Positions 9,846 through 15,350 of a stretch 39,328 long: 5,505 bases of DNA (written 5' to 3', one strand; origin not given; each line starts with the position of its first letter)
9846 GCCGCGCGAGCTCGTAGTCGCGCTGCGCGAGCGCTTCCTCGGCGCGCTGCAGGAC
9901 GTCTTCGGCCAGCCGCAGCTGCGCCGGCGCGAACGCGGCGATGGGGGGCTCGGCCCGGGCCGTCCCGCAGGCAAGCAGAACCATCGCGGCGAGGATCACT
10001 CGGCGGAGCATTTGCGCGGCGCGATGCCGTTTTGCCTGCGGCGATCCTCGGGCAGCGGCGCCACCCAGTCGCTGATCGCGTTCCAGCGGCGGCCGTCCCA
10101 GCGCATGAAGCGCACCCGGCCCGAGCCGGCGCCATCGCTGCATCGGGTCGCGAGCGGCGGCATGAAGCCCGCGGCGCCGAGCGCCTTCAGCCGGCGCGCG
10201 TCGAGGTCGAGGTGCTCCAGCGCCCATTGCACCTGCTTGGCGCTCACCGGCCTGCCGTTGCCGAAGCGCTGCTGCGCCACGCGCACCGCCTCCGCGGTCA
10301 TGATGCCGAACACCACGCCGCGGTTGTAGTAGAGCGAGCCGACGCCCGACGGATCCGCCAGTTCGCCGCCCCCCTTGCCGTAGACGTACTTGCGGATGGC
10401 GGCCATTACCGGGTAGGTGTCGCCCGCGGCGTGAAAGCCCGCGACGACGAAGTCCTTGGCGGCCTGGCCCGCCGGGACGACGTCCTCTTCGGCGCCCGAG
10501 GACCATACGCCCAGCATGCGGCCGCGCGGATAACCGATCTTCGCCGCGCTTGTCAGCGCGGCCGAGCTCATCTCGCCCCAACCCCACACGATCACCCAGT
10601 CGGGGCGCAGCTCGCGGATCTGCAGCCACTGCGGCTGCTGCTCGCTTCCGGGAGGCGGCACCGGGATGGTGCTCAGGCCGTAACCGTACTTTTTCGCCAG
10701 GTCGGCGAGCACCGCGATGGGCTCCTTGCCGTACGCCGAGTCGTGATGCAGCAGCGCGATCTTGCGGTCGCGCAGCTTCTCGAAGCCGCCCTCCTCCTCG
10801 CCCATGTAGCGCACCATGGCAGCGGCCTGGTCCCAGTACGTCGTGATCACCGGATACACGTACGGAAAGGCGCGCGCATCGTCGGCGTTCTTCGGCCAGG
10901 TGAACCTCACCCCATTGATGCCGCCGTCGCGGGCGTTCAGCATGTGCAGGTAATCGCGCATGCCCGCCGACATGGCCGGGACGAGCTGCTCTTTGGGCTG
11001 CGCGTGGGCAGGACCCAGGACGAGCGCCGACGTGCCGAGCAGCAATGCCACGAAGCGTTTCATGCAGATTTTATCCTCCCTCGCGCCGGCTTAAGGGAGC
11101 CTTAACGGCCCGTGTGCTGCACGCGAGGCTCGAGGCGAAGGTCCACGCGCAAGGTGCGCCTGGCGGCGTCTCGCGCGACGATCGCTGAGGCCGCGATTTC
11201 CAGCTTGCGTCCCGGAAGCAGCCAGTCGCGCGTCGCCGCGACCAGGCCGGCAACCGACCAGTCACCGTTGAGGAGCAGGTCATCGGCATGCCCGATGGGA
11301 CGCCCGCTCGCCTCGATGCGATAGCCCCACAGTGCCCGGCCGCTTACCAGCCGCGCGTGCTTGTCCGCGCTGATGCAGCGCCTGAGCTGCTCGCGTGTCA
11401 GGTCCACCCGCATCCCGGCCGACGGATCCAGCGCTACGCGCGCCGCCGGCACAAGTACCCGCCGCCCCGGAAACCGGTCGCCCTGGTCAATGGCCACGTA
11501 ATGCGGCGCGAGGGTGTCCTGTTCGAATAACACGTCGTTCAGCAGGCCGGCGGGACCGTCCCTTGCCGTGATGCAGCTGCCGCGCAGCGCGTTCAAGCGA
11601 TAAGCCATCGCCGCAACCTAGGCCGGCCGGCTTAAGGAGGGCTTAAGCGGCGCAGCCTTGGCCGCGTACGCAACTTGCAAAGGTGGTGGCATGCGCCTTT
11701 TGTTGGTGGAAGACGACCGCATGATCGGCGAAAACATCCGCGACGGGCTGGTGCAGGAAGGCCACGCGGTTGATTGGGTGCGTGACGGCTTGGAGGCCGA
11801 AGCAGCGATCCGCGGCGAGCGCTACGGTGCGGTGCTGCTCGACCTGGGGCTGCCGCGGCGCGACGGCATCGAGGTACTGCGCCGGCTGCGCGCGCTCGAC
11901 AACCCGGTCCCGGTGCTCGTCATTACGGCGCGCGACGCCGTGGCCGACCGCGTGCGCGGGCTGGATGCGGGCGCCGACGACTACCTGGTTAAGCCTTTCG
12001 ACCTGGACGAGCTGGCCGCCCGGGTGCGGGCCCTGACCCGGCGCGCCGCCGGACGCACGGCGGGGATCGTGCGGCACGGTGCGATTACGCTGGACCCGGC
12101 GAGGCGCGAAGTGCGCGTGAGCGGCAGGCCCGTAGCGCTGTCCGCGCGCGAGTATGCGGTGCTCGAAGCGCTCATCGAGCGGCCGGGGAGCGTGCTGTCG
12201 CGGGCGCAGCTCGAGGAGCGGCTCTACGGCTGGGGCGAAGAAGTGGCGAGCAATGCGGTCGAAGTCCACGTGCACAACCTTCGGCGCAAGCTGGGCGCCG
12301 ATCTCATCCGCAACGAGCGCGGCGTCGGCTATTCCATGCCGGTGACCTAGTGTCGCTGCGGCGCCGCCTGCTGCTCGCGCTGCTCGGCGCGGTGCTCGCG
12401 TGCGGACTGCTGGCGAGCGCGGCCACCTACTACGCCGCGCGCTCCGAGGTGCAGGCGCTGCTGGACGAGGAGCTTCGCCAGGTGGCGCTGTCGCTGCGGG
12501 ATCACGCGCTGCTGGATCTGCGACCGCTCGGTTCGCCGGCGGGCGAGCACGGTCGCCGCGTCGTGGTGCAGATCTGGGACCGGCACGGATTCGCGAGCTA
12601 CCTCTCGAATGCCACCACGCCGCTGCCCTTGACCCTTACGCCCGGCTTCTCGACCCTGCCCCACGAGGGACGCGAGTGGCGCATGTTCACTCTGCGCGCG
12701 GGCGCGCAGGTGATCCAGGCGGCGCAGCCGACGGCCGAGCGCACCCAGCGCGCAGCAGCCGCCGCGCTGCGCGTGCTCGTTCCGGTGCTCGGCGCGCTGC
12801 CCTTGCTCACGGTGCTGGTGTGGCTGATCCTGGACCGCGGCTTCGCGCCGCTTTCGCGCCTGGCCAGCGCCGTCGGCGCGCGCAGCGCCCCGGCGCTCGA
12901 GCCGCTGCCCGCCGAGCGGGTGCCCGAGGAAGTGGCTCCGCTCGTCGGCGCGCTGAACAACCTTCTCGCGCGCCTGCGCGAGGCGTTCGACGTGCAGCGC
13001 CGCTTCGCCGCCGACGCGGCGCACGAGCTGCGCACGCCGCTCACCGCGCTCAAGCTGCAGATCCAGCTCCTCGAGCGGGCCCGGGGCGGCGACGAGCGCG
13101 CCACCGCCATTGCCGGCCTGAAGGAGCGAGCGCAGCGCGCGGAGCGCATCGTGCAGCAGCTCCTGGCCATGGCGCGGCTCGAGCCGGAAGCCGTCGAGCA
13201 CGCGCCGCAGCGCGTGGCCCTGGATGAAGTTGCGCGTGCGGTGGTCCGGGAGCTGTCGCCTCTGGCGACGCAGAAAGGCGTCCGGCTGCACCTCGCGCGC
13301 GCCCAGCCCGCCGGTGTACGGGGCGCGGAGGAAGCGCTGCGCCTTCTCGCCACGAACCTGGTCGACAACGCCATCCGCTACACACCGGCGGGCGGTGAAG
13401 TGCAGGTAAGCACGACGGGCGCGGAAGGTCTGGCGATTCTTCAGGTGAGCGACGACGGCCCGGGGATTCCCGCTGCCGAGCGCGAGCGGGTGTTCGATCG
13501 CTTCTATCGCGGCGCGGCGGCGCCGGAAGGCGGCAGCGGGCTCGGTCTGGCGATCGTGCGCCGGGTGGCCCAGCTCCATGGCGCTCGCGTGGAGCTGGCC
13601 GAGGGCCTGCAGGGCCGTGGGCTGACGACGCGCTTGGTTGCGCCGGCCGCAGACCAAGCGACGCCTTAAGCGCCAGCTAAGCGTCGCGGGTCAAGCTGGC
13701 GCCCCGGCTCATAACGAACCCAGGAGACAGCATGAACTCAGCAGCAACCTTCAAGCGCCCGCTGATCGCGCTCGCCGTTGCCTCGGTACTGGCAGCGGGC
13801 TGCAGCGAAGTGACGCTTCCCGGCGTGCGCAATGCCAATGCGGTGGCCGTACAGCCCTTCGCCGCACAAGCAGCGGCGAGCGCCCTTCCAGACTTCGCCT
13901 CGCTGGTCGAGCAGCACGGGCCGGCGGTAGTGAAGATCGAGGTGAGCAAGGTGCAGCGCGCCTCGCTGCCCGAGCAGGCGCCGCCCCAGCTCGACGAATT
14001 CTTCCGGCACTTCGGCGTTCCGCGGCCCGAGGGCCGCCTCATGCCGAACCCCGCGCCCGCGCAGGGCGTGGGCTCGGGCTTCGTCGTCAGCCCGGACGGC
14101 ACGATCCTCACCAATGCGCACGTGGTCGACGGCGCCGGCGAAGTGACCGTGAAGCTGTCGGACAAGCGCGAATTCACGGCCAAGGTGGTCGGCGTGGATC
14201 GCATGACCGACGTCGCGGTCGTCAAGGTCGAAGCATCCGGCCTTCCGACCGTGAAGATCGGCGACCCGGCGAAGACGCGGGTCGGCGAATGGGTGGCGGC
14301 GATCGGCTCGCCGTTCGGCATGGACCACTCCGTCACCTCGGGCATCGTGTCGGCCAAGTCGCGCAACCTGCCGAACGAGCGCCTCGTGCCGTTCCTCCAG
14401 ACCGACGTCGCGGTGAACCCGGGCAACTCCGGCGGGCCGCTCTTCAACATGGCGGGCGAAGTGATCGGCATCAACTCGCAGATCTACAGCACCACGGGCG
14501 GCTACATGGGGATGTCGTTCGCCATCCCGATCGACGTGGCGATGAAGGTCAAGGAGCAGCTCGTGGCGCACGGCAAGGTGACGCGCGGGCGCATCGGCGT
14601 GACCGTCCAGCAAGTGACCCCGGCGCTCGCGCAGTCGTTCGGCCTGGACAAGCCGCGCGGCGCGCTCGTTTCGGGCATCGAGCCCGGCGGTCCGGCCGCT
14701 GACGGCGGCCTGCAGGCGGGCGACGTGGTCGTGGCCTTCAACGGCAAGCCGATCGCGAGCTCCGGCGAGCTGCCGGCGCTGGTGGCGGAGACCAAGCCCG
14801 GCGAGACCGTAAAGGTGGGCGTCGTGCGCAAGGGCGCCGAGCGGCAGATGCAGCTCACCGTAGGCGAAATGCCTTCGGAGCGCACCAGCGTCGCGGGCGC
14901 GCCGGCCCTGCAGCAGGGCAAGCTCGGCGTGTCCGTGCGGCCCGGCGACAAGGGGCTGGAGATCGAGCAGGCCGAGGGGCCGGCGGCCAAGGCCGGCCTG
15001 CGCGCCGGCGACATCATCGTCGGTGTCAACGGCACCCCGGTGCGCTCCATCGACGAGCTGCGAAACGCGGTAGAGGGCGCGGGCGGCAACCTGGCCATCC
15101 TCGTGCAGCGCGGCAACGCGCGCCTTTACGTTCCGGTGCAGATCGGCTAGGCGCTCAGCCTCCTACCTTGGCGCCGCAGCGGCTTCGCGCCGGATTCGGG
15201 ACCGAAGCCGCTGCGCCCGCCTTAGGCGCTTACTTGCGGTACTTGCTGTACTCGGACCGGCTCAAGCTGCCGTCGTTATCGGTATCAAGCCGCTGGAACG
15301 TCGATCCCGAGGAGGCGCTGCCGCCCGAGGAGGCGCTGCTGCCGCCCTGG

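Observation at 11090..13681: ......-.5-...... direct repeats next to a PmrA/QseB-type two-component system: its own operator set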

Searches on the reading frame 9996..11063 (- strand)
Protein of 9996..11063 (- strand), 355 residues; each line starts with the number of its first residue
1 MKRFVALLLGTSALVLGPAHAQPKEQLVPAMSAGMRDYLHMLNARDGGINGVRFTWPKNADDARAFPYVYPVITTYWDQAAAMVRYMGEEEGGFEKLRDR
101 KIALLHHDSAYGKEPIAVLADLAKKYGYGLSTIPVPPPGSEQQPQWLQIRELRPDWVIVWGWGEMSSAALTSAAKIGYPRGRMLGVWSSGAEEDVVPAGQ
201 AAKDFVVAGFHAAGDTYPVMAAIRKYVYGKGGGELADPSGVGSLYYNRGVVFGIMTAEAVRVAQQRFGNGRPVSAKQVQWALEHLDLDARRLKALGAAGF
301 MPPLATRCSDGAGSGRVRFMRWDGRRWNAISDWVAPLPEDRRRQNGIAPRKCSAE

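Call 8: search_protein_families(library=pfam, proteins=[window:9996-11063:-])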
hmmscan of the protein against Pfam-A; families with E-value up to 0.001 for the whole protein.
window:9996-11063:- (355 aa): 1 family
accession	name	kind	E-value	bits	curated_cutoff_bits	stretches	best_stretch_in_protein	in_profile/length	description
PF13458.12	Peripla_BP_6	-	1.6e-26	94.2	31.7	1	64-323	106-339/343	Periplasmic binding protein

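Call 9: search_protein_families(library=ncbifam, proteins=[window:9996-11063:-])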
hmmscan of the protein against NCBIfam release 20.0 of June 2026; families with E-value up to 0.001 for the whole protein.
window:9996-11063:- (355 aa): 0 families

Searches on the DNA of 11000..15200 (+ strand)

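Call 26: search_dna_similar(query=window:11000-15200:+, collection=plasmids, mode=distant, max_rows=10)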
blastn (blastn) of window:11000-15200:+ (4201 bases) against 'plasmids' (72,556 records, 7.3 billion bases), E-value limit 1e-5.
Records with a match: 696; places in all: 1591; records where one place covers at least 80% of the query: 0.
Best place of each record, by identity: 90-95% 1; 80-90% 33; 60-80% 662.
By first word of the organism name: Ralstonia 142; Acinetobacter 47; Streptomyces 45; Rhizobium 36; Sinorhizobium 34; Burkholderia 26; Paracoccus 26; Deinococcus 25; Azospirillum 23; Paraburkholderia 17; and 112 more.
By predicted mobility (MOB-suite, as given by PLSDB): non-mobilizable 381; mobilizable 213; conjugative 102.
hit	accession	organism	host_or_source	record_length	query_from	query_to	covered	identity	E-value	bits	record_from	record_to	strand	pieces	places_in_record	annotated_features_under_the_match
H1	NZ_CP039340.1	Ralstonia pseudosolanacearum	-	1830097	834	3868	51%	69.2%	8e-117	821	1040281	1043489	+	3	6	none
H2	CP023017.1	Ralstonia solanacearum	Solanum tuberosum,single cell,Potato ...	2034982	834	3811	50%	68.7%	4e-114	761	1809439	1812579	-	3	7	two-component sensor histidine kinase | peptidase | DNA-binding response regulator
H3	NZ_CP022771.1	Ralstonia solanacearum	Solanum tuberosum,single cell,Potato ...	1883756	834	3811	50%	68.6%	4e-114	752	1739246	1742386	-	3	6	none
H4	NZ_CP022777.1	Ralstonia solanacearum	Solanum tuberosum,single cell,Potato ...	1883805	834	3811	50%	68.6%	4e-114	752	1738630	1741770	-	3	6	none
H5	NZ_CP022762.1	Ralstonia solanacearum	Solanum tuberosum,single cell,Potato ...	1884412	834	3811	50%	68.6%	4e-114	752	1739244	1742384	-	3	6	none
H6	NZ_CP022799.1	Ralstonia solanacearum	Solanum tuberosum,single cell,Potato ...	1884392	834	3811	50%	68.6%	4e-114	752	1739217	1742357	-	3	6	none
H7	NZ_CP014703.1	Ralstonia solanacearum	Solanum tuberosum,cell culture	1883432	834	3811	50%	68.6%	4e-114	752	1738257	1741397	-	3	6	none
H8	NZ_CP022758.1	Ralstonia solanacearum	Solanum tuberosum,single cell,Potato ...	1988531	834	3811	50%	68.6%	5e-113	747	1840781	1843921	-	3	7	none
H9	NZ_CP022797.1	Ralstonia solanacearum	Solanum tuberosum,single cell,Potato ...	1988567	834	3811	50%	68.6%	5e-113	747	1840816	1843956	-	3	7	none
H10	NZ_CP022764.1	Ralstonia solanacearum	Solanum tuberosum,single cell,Potato ...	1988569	834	3811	50%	68.6%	5e-113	747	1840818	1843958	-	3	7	none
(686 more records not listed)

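Call 27: get_annotated_region(hit=H2, flank=3000)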
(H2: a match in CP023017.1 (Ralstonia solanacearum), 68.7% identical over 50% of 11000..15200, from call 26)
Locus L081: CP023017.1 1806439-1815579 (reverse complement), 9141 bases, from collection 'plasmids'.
description: Ralstonia solanacearum strain SL3022 plasmid unnamed, complete sequence
organism: Ralstonia solanacearum (NCBI taxid 305)
taxonomy: Bacteria; Pseudomonadota; Betaproteobacteria; Burkholderiales; Burkholderiaceae; Ralstonia; Ralstonia solanacearum
host: -; source: Solanum tuberosum,single cell,Potato bacterial wilt; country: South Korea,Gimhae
typing (MOB-suite, as given by PLSDB): non-mobilizable
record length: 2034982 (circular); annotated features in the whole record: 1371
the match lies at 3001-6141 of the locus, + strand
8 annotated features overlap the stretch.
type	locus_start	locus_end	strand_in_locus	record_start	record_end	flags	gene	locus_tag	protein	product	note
CDS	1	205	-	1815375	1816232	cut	-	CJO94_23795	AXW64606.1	RpiR family transcriptional regulator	-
CDS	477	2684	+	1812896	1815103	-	-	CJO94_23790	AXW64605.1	hypothetical protein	-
CDS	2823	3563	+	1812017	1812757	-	-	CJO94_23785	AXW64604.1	DNA-binding response regulator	-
CDS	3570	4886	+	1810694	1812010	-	-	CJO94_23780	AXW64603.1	two-component sensor histidine kinase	-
CDS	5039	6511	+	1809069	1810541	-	-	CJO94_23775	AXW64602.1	peptidase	-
CDS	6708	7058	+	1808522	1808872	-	-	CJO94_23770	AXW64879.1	hypothetical protein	-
CDS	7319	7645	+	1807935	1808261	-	-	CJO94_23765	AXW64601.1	hypothetical protein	-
CDS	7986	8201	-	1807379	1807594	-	-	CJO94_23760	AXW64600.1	hypothetical protein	-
